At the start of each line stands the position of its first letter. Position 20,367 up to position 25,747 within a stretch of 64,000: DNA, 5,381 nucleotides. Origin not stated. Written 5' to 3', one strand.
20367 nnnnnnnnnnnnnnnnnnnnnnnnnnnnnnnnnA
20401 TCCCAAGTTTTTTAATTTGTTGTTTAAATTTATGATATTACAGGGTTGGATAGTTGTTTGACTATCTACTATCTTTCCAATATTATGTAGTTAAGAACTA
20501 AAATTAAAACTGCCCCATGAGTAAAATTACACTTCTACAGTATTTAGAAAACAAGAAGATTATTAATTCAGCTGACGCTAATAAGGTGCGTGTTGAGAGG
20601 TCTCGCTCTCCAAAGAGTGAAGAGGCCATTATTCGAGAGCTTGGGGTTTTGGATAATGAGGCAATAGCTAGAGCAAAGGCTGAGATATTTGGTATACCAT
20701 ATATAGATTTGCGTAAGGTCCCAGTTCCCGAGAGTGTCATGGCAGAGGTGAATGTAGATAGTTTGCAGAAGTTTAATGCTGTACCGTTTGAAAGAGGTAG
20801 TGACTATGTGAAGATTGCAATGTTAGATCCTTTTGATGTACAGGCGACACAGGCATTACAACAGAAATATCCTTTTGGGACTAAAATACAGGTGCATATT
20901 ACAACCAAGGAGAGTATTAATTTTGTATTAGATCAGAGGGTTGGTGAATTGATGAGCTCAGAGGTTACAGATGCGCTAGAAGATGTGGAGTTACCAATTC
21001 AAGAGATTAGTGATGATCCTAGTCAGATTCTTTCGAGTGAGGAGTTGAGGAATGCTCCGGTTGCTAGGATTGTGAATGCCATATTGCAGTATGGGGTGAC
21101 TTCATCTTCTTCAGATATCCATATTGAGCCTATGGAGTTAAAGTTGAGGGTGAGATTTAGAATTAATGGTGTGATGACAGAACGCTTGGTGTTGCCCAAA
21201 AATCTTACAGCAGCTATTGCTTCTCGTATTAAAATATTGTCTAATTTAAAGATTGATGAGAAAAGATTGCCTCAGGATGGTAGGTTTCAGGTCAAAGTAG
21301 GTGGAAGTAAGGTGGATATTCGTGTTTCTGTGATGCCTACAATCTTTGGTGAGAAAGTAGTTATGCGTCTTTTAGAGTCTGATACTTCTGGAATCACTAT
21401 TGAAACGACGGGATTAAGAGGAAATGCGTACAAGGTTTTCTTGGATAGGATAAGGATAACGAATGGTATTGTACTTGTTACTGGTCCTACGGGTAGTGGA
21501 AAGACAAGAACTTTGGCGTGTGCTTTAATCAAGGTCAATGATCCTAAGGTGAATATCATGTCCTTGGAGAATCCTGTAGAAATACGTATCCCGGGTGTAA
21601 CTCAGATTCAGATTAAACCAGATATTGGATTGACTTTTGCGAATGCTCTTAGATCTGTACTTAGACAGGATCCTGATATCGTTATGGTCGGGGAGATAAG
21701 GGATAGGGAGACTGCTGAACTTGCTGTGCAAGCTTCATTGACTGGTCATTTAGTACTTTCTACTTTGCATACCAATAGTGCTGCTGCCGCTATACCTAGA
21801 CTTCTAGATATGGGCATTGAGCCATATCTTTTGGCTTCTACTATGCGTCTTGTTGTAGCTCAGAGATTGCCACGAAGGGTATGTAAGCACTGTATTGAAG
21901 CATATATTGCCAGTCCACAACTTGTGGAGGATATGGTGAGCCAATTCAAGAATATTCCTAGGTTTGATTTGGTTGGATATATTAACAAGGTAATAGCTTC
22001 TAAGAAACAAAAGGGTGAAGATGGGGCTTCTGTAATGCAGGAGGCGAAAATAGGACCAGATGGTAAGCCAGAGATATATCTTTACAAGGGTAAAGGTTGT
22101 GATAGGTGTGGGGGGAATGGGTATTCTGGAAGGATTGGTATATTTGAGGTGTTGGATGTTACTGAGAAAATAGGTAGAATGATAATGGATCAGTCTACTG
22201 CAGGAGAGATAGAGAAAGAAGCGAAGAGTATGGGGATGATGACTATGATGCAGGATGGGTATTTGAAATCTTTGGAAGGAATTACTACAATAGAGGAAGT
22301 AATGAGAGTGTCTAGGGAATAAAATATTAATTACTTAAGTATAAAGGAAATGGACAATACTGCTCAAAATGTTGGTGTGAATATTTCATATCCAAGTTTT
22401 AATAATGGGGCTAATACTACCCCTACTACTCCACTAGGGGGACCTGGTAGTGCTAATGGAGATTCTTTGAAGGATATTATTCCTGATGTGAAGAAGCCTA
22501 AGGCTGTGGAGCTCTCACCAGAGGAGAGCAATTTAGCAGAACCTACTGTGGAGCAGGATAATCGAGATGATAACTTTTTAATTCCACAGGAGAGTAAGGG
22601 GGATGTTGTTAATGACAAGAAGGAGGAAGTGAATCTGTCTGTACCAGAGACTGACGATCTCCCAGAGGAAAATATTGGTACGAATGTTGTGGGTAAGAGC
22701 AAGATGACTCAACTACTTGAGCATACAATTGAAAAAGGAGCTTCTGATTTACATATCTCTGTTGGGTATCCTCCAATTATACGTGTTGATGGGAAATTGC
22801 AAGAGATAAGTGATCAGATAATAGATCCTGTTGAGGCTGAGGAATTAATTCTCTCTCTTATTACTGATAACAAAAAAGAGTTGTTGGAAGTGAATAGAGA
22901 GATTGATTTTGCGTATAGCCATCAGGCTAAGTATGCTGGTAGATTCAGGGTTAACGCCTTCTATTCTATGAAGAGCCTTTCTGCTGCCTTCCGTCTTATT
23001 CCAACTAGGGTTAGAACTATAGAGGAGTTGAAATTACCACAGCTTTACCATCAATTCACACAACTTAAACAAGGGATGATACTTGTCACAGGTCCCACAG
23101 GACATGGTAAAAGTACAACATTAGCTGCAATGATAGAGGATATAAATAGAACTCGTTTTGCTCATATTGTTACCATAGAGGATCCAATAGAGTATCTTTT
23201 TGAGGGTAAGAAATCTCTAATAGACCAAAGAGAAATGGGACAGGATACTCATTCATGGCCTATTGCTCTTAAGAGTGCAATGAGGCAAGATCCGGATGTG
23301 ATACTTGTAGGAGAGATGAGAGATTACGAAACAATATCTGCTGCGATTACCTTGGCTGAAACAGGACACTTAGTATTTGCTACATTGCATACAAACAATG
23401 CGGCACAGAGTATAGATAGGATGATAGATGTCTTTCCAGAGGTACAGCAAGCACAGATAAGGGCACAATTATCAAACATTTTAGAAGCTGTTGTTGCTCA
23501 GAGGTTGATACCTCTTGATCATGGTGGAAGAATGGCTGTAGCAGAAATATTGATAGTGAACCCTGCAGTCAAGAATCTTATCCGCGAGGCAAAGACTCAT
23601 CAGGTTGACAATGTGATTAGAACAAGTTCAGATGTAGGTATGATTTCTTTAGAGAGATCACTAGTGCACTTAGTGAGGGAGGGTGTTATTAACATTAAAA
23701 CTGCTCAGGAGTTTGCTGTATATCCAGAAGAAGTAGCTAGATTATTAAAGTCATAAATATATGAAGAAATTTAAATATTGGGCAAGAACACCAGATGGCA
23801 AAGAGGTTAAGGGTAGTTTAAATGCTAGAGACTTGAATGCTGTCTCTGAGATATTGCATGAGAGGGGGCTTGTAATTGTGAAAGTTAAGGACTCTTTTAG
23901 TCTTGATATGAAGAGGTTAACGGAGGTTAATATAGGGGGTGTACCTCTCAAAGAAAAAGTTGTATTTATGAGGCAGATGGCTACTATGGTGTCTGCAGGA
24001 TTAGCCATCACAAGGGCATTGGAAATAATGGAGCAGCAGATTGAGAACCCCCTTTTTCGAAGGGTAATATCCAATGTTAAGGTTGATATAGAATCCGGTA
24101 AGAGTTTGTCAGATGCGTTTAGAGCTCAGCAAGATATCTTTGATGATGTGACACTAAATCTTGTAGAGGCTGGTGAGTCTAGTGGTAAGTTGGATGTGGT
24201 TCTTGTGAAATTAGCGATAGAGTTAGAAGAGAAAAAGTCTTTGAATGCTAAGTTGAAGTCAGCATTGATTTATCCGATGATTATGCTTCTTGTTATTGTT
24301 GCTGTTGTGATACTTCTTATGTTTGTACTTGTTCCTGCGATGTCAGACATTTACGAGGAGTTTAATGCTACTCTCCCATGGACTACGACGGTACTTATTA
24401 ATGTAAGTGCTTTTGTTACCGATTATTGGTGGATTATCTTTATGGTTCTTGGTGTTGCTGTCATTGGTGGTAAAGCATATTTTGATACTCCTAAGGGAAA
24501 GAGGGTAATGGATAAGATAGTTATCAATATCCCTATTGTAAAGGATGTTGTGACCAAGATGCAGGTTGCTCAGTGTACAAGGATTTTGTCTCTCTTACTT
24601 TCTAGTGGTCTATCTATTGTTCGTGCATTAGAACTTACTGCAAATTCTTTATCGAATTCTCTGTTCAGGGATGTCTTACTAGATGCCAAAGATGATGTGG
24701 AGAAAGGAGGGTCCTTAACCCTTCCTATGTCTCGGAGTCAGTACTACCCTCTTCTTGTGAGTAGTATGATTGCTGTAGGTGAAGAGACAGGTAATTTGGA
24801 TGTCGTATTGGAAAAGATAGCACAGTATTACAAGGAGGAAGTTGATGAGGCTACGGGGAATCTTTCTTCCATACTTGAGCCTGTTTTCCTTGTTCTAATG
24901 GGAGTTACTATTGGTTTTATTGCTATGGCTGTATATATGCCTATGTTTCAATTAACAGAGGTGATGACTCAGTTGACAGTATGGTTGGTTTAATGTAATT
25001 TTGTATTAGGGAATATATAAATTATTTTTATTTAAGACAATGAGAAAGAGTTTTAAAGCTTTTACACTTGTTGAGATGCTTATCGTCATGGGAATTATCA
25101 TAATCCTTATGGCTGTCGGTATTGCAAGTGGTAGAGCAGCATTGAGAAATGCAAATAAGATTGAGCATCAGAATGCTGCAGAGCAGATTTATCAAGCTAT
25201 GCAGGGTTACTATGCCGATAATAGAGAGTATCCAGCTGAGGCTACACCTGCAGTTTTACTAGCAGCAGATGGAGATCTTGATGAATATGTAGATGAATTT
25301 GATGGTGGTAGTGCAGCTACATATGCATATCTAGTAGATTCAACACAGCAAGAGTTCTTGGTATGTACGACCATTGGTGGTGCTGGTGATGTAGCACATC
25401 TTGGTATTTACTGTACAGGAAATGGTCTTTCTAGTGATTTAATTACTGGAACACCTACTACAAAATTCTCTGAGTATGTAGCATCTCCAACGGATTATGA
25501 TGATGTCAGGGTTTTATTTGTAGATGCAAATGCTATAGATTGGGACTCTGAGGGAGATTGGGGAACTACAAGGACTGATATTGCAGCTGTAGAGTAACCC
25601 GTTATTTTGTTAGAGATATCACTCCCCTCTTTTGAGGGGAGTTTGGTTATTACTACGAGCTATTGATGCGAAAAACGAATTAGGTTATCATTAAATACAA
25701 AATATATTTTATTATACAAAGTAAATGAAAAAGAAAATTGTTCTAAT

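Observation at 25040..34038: All recognisable prepilins use Ala, not Gly, at the -1 cleavage position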

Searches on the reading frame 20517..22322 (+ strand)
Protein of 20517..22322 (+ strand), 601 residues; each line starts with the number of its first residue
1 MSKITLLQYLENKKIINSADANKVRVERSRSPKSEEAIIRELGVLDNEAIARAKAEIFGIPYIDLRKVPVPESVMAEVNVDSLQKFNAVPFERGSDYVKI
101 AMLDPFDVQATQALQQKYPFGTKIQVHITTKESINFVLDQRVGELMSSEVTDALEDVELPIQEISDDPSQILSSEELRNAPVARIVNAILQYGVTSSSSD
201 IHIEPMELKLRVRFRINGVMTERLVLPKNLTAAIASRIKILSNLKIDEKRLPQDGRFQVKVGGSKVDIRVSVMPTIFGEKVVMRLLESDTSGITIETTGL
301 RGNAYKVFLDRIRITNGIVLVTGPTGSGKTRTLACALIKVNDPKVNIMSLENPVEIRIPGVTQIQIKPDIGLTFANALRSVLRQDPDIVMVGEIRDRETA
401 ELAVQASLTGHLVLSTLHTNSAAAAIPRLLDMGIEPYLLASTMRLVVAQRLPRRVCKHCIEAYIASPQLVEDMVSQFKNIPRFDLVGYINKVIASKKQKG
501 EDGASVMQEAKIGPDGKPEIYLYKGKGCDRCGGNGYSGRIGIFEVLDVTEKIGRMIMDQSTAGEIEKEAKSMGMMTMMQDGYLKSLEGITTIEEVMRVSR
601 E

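Call 39: search_protein_families(library=pfam, proteins=[window:20517-22322:+], max_evalue=0.001)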
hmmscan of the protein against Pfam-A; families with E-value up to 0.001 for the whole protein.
window:20517-22322:+ (601 aa): 3 families
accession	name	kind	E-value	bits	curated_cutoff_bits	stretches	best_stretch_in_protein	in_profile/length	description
PF00437.27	T2SSE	-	3.3e-122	408.2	24.9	1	178-597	4-370/370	Type II/IV secretion system protein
PF05157.20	MshEN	-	6.9e-13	48.8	23.1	1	58-141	1-83/90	MshEN domain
PF13191.12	AAA_16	-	0.00051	21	32.6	1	309-408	16-108/167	AAA ATPase domain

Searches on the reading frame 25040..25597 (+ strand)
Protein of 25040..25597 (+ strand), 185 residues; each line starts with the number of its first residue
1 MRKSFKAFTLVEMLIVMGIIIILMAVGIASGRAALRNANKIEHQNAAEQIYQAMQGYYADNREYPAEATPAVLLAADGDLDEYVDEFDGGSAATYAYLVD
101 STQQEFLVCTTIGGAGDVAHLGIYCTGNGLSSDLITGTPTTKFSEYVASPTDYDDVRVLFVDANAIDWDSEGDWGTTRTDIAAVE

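Call 4: search_protein_families(library=pfam, proteins=[window:25040-25597:+], max_evalue=0.1)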
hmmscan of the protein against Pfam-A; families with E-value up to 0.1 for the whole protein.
window:25040-25597:+ (185 aa): 3 families
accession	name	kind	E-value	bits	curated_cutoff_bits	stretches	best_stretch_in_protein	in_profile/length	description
PF07963.17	N_methyl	-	1.4e-05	24.9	21.2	1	2-26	1-25/27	Prokaryotic N-terminal methylation motif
PF16732.10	ComP_DUS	-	0.031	15.6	27.3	1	35-96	7-69/87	Type IV minor pilin ComP, DNA uptake sequence receptor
PF23960.2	DUF7289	-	0.051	13.5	27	1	14-80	10-76/238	Family of unknown function (DUF7289)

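Call 17: find_homologous_proteins(query=window:25040-25597:+, max_evalue=0.001)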
Query window:25040-25597:+ (185 aa): 169 proteins with E <= 0.001 among 452 candidates; the best 120 are listed.
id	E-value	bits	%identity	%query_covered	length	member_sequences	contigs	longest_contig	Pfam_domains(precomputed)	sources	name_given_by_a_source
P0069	4.2e-107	374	91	100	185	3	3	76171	-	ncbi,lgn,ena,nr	ncbi:type II secretion system GspH family protein [bacterium]|nr:type II secretion system GspH famil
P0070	2.9e-80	286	72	100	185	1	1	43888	-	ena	-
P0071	6.9e-62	226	66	94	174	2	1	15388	PF07963.18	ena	-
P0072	9.4e-62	226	63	97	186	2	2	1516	PF07963.18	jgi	jgi:type II secretory pathway pseudopilin PulG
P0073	6.8e-60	220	63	94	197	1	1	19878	-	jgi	jgi:type II secretory pathway pseudopilin PulG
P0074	4.8e-58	214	60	96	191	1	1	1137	PF07963.18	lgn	-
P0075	6.6e-58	213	61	93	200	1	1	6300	PF07963.18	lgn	-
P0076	7.1e-58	213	61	95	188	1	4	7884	PF07963.18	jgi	jgi:type II secretory pathway pseudopilin PulG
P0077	6.8e-57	210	60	98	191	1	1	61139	PF07963.18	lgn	-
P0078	1.4e-56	209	62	94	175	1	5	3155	PF07963.18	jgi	jgi:type II secretory pathway pseudopilin PulG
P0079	2.0e-56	208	57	98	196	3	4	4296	PF07963.18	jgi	jgi:general secretion pathway protein G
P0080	7.2e-56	207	58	98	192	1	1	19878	-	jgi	jgi:type II secretory pathway pseudopilin PulG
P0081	8.4e-56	206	60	95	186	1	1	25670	PF07963.18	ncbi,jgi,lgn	-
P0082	1.7e-55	205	60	92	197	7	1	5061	-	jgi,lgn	jgi:prepilin-type N-terminal cleavage/methylation domain-containing protein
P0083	2.0e-55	205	55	98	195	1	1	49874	PF07963.18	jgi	jgi:type II secretory pathway pseudopilin PulG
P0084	1.4e-54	203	57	94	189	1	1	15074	PF07963.18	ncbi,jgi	jgi:type II secretory pathway pseudopilin PulG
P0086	1.9e-54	202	57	94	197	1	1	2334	PF07963.18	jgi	jgi:type II secretory pathway pseudopilin PulG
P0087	5.2e-54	201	58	96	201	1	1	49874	PF07963.18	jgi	jgi:type II secretory pathway pseudopilin PulG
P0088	5.2e-54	201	56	98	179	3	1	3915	PF07963.18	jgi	jgi:type II secretory pathway pseudopilin PulG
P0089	1.3e-53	199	60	91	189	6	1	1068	PF07963.18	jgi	jgi:type II secretory pathway pseudopilin PulG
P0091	3.5e-53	198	57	94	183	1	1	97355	PF07963.18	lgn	-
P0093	1.2e-52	196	56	96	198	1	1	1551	PF07963.18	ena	-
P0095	3.5e-52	195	58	94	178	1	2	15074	PF07963.18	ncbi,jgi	jgi:type II secretory pathway pseudopilin PulG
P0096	1.2e-51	193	58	94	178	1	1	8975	PF07963.18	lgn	-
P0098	2.0e-51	192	54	97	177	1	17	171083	PF07963.18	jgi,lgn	jgi:type II secretory pathway pseudopilin PulG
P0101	6.6e-51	191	57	91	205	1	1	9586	PF07963.18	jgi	jgi:type II secretory pathway pseudopilin PulG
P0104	1.4e-50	189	57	86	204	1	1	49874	PF07963.18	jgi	jgi:type II secretory pathway pseudopilin PulG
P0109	1.6e-48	183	54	92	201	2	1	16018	PF07963.18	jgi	jgi:type II secretory pathway pseudopilin PulG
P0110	4.9e-48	181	62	78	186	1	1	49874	PF07963.18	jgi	jgi:type II secretory pathway pseudopilin PulG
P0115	7.0e-46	174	50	99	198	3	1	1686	PF07963.18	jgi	jgi:type II secretory pathway pseudopilin PulG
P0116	1.7e-45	173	52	91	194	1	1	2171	PF07963.18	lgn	-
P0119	3.1e-44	169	49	98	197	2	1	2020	PF07963.18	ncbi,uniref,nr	ncbi:MAG: hypothetical protein XD93_1247 [candidate division WS6 bacterium 34_10]|uniref:Uncharacter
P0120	3.3e-44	169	50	91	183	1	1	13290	PF07963.18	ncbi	-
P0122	5.5e-42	161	55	74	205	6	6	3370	PF07963.18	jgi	jgi:type II secretory pathway pseudopilin PulG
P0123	1.5e-40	157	55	70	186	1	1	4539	PF07963.18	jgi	jgi:type II secretory pathway pseudopilin PulG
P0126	8.9e-39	151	55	76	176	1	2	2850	PF07963.18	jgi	-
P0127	9.6e-39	151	53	83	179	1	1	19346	PF07963.18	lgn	-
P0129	6.4e-37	145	54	71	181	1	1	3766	PF07963.18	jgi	-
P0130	1.5e-36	144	51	77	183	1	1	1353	PF07963.18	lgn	-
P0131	2.0e-36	143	54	71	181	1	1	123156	PF07963.18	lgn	-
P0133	3.3e-36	143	55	77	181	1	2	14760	PF07963.18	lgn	-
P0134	8.4e-36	141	56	70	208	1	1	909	PF07963.18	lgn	-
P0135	9.6e-36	141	54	72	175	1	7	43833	PF07963.18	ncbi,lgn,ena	-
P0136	1.1e-35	141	54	71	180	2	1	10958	PF07963.18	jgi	-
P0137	2.3e-35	140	48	95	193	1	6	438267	PF07963.18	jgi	jgi:type II secretory pathway pseudopilin PulG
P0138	2.4e-35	140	53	73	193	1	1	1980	PF07963.18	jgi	jgi:prepilin-type N-terminal cleavage/methylation domain-containing protein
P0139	2.8e-35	140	54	77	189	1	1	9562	PF07963.18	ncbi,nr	ncbi:MAG: type II secretion system protein [Candidatus Dojkabacteria bacterium]|nr:type II secretion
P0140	3.7e-35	139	52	70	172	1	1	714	PF07963.18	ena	-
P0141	9.2e-35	138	55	71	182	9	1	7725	PF07963.18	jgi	-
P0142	1.0e-34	138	45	98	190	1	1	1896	PF07963.18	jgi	jgi:type II secretory pathway pseudopilin PulG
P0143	1.5e-34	137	54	71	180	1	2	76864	PF07963.18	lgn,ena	-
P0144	2.0e-34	137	51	71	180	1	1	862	PF07963.18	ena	-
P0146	3.6e-34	136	48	83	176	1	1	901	PF07963.18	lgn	-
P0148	6.7e-34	135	49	71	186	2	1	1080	PF07963.18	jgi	jgi:Tfp pilus assembly protein PilE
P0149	6.8e-34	135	52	71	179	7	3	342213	PF07963.18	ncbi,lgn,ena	-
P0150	6.8e-34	135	46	97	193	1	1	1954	PF07963.18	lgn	-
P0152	8.9e-34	135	52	72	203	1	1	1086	PF07963.18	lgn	-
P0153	9.3e-34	135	54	72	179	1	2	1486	PF07963.18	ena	-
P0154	1.1e-33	134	53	71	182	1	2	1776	PF07963.18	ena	-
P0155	1.3e-33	134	52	71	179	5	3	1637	PF07963.18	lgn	-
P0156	1.5e-33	134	52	71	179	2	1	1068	PF07963.18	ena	-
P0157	1.9e-33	134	54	70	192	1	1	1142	PF07963.18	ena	-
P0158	2.0e-33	134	47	82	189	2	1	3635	PF07963.18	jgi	jgi:prepilin-type N-terminal cleavage/methylation domain-containing protein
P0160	3.5e-33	133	52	70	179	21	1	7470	PF07963.18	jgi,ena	-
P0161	3.7e-33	133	53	70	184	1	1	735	PF07963.18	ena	-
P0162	4.7e-33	132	50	71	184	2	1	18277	PF07963.18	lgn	-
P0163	6.1e-33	132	51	73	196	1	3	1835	PF07963.18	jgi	jgi:prepilin-type N-terminal cleavage/methylation domain-containing protein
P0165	8.3e-33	132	51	75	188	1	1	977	PF07963.18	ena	-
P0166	9.1e-33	131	44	96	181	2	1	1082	PF07963.18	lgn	-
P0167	1.3e-32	131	52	73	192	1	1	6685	PF07963.18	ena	-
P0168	1.8e-32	130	50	71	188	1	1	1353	PF07963.18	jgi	jgi:type II secretory pathway pseudopilin PulG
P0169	2.0e-32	130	49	83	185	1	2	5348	PF07963.18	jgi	jgi:type II secretory pathway pseudopilin PulG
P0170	2.0e-32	130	44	98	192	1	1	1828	PF07963.18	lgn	-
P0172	5.7e-32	129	51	71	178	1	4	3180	PF07963.18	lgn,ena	-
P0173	5.7e-32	129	49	79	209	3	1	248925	PF07963.18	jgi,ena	-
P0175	8.4e-32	128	51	71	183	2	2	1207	PF07963.18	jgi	jgi:type II secretory pathway pseudopilin PulG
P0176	1.0e-31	128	51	72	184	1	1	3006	PF07963.18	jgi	-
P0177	1.6e-31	127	50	83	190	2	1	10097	PF07963.18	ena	-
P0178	1.9e-31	127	49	78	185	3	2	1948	PF07963.18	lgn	-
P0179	2.1e-31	127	53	72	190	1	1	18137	PF07963.18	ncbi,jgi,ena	-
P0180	2.1e-31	127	51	72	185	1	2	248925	PF07963.18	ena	-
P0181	2.2e-31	127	51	75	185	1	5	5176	PF07963.18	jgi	jgi:type II secretory pathway pseudopilin PulG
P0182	5.3e-31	126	49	76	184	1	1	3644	PF07963.18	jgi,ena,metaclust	metaclust:\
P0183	5.7e-31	126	46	76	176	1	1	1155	PF07963.18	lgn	-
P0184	6.5e-31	125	50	71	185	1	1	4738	PF07963.18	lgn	-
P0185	6.8e-31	125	43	91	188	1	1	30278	PF07963.18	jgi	jgi:type II secretory pathway pseudopilin PulG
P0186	6.9e-31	125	47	84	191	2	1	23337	PF07963.18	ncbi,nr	ncbi:MAG: type II secretion system protein [Candidatus Dojkabacteria bacterium]|nr:type II secretion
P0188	9.3e-31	125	44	83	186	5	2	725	PF07963.18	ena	-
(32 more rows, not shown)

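Call 27: search_protein_families(library=ncbifam, proteins=[window:25040-25597:+], max_evalue=0.1)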
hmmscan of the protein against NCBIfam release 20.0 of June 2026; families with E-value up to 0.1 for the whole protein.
window:25040-25597:+ (185 aa): 13 families
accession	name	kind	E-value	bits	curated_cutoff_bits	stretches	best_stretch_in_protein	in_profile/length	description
NF041013.1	T4P_ComGE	equivalog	1.3e-06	28.4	49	1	3-61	1-60/83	competence type IV pilus minor pilin ComGE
NF040999.1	pilin_ComGC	equivalog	8.7e-06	25.9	75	1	6-29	2-25/84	competence type IV pilus major pilin ComGC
TIGR01710.1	typeII_sec_gspG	equivalog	1.5e-05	25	88.85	1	7-69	2-64/134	type II secretion system major pseudopilin GspG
TIGR02596.1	TIGR02596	subfamily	4e-05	23.8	70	1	8-55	1-49/196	Verru_Chthon cassette protein D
NF007862.0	PRK10574.1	equivalog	4.4e-05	23.6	138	1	5-39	4-38/145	prepilin peptidase-dependent pilin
NF040982.1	ComGD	equivalog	0.00015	22.2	70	1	6-40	2-36/139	competence type IV pilus minor pilin ComGD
NF007800.0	PRK10506.1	equivalog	0.0019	18.1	158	1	6-54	9-54/163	prepilin peptidase-dependent protein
TIGR01708.2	typeII_sec_gspH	equivalog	0.005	16.8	80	1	8-50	4-43/169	type II secretion system minor pseudopilin GspH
NF041775.1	typeIV_PilA_Myxo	equivalog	0.0067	16.4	400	1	6-66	11-71/214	type IV pilin protein PilA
TIGR02599.1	TIGR02599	subfamily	0.013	14.8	256.5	1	7-27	1-21/361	Verru_Chthon cassette protein C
TIGR02532.1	IV_pilin_GFxxxE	domain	0.022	14.6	16.3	1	7-27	3-23/24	prepilin-type N-terminal cleavage/methylation domain-containing protein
NF041002.1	pilin_ComGF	equivalog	0.065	13.5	80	1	6-26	2-22/139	competence type IV pilus minor pilin ComGF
TIGR01707.1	gspI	equivalog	0.098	13.2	44.35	0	8-51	2-45/101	type II secretion system minor pseudopilin GspI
